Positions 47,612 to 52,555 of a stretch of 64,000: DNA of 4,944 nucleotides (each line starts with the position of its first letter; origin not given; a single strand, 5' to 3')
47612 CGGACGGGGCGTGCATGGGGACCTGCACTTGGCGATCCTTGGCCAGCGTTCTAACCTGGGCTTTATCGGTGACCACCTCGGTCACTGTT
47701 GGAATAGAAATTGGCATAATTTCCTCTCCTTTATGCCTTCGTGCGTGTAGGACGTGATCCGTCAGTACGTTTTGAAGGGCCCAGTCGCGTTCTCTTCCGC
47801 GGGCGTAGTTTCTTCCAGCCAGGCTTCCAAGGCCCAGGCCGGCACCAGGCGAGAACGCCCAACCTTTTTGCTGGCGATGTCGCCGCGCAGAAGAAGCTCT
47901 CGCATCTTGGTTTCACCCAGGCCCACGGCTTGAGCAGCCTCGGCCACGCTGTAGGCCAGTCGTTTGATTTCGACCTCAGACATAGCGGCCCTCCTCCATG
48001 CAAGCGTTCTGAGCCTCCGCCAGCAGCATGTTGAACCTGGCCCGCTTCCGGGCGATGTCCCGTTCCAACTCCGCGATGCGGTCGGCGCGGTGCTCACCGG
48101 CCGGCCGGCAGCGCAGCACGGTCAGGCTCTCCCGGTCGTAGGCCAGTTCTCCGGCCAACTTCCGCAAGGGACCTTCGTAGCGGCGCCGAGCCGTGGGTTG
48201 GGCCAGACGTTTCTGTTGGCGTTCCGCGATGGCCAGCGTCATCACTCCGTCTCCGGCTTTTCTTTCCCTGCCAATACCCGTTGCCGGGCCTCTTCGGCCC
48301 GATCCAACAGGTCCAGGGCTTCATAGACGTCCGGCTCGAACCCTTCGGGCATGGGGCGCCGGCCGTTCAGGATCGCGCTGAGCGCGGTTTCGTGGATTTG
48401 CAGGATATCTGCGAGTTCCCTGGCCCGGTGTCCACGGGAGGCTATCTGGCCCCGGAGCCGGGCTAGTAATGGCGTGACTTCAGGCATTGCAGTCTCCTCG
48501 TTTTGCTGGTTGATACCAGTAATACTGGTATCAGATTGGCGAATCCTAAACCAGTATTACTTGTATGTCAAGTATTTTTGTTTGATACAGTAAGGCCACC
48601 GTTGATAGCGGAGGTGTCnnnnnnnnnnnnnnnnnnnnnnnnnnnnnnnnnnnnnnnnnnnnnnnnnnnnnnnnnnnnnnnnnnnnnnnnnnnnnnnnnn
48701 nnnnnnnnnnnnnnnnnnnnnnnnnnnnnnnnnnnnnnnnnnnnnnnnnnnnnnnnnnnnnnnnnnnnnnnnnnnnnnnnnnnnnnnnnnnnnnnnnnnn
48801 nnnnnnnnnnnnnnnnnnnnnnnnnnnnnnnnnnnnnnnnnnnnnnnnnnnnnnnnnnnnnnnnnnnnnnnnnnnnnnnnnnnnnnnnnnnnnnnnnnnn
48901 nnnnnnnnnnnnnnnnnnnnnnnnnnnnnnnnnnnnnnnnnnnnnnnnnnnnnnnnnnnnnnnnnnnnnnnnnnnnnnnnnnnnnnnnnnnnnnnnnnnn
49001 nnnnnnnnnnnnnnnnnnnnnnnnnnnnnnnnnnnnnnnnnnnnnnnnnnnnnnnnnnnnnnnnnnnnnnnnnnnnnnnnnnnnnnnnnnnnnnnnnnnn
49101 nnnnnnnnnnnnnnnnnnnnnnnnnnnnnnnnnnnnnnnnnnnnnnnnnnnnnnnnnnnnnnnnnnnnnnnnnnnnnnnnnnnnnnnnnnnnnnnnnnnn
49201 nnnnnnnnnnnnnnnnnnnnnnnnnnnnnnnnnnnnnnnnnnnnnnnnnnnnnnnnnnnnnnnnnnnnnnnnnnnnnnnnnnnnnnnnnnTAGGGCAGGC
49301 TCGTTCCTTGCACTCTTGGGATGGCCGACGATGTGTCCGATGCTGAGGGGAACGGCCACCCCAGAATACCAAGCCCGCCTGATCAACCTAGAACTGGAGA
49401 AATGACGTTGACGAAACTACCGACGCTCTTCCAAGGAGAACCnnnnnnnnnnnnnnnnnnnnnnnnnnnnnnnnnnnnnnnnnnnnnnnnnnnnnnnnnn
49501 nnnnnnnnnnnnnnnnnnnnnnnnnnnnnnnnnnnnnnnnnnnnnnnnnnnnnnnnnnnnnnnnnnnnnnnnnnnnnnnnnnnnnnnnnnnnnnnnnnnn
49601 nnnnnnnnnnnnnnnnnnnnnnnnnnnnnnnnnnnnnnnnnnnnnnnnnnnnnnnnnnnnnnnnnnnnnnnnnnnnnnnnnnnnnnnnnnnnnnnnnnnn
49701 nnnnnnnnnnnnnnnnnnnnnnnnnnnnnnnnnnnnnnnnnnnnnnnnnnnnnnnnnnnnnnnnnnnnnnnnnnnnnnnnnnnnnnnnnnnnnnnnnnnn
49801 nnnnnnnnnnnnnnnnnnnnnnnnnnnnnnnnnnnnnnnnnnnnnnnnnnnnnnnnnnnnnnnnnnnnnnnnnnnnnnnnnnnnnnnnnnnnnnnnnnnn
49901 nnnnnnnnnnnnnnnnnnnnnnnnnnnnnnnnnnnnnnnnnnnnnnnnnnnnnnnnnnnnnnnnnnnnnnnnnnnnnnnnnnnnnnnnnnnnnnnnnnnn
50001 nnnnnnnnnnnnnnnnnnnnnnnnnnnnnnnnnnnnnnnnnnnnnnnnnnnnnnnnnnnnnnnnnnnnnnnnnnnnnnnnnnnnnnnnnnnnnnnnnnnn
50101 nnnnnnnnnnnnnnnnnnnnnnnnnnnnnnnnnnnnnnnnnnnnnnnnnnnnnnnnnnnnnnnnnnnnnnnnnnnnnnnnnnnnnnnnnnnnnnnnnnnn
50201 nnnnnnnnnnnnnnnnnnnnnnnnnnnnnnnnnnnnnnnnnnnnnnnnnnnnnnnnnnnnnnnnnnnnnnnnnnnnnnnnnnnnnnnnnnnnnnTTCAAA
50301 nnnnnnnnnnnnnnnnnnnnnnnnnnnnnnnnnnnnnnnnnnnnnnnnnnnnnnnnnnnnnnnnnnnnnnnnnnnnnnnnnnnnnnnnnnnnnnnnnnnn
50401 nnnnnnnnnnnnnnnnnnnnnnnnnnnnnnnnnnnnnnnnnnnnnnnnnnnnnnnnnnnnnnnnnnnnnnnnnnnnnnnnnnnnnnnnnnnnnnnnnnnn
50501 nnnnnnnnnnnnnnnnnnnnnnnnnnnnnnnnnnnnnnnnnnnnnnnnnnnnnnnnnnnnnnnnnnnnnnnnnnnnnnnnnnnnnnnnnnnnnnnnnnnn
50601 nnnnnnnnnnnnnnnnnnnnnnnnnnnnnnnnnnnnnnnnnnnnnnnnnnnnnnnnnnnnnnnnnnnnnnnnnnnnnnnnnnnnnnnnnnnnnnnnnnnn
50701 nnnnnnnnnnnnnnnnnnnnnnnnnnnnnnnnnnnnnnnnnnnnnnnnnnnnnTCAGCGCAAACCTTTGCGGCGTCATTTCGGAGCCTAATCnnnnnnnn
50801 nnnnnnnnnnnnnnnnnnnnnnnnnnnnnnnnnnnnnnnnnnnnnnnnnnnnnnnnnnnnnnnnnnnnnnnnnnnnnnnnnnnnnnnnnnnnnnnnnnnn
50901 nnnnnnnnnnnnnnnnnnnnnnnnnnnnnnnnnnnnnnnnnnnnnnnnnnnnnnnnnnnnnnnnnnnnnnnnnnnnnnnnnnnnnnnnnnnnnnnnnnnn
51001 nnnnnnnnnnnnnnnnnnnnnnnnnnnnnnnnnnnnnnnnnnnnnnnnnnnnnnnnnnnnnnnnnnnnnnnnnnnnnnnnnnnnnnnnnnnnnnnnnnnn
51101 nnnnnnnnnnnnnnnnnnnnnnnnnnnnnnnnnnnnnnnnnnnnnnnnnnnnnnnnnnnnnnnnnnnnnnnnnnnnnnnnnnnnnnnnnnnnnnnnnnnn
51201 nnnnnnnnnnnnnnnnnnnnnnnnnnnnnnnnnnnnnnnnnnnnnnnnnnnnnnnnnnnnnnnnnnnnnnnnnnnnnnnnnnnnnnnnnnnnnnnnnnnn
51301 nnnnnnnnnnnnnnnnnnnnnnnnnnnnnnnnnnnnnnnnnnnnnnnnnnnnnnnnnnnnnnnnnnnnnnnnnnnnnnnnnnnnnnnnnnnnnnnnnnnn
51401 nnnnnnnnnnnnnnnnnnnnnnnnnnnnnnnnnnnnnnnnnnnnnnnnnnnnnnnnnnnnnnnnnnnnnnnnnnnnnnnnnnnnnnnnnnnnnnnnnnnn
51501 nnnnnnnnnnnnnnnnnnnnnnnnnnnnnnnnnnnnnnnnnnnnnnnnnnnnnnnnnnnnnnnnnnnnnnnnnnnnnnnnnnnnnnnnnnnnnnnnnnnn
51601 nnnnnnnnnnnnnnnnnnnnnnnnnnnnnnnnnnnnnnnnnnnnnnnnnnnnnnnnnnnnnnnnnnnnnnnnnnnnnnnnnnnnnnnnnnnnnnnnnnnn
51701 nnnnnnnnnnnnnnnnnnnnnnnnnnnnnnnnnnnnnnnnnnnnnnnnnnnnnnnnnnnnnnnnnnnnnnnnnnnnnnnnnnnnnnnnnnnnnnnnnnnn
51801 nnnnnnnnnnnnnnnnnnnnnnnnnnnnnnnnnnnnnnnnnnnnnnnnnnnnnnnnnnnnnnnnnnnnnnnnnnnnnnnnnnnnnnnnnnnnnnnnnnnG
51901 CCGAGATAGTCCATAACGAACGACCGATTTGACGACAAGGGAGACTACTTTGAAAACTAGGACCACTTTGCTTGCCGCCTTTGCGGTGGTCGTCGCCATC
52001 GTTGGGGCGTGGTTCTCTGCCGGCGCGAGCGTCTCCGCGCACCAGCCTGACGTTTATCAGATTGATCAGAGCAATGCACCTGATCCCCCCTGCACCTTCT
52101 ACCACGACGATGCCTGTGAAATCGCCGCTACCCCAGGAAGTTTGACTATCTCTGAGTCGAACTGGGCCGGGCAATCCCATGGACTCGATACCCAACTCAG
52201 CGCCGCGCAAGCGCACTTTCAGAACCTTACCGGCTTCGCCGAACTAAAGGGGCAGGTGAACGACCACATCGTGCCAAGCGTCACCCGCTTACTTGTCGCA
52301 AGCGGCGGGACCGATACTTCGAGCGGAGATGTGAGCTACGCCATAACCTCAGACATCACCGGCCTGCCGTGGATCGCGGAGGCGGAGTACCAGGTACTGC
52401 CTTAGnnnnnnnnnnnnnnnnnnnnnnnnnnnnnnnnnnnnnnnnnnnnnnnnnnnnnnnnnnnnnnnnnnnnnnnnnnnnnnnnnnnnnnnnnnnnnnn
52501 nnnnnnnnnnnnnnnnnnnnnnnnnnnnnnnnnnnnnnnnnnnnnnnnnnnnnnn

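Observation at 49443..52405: Four-gene plus-strand cargo block between repressor and integrase looks like a lysogen-expressed defence/exclusion cluster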

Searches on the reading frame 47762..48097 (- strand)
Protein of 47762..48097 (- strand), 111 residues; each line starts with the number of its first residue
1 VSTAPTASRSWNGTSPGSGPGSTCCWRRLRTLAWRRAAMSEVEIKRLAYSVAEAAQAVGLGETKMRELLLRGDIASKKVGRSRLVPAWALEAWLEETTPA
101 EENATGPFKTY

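Call 100: search_protein_families(library=pfam, proteins=[window:47762-48097:-], max_evalue=0.001)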
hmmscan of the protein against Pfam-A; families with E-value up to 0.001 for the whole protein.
window:47762-48097:- (111 aa): 1 family
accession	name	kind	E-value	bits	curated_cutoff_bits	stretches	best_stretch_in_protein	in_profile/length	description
PF12728.13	HTH_17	-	7.5e-10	39.4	27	1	49-96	2-49/51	Helix-turn-helix domain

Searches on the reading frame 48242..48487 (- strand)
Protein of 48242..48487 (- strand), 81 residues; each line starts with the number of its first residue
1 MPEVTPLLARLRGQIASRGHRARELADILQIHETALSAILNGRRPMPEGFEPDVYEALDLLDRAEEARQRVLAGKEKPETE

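Call 100: search_protein_families(library=pfam, proteins=[window:48242-48487:-], max_evalue=0.001)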
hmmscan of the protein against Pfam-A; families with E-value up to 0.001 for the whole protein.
window:48242-48487:- (81 aa): 1 family
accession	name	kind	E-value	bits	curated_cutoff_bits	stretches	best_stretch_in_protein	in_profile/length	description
PF13560.12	HTH_31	-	1.8e-05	25.4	27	1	8-67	6-60/64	Helix-turn-helix domain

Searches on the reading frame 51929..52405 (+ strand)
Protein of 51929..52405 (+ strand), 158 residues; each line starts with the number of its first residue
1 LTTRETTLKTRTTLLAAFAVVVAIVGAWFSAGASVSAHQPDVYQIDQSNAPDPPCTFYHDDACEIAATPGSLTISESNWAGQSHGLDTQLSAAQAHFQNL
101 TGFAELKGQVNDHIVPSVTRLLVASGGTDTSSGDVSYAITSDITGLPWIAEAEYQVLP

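Call 3: search_protein_families(library=pfam, proteins=[window:51929-52405:+], max_evalue=1)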
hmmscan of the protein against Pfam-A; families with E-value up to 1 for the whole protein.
window:51929-52405:+ (158 aa): 1 family
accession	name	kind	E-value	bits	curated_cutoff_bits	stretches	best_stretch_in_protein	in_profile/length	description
PF19455.4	DUF5993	-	0.46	11.1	27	1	9-30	18-39/50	Family of unknown function (DUF5993)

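Call 4: search_protein_families(library=padloc, proteins=[window:51929-52405:+], max_evalue=1)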
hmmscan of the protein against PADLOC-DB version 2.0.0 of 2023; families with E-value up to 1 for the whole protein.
window:51929-52405:+ (158 aa): 0 families

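Call 5: search_protein_families(library=phrogs, proteins=[window:51929-52405:+], max_evalue=0.1)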
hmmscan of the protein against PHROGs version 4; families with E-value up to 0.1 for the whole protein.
window:51929-52405:+ (158 aa): 0 families

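Call 6: search_protein_families(library=ncbifam, proteins=[window:51929-52405:+], max_evalue=1)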
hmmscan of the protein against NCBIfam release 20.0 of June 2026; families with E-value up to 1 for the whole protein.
window:51929-52405:+ (158 aa): 0 families

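Call 19: find_homologous_proteins(query=window:51929-52405:+, max_evalue=0.01)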
Query window:51929-52405:+ (158 aa): 1 proteins with E <= 0.01 among 196 candidates.
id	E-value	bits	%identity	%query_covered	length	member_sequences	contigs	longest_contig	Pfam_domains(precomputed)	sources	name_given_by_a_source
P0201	5.6e-94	330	99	96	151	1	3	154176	-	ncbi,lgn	-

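Call 99: search_solved_structures(query=window:51950-52405:+, max_evalue=10)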
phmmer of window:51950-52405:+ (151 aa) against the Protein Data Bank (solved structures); distinct sequences matched with E-value up to 10: 0.
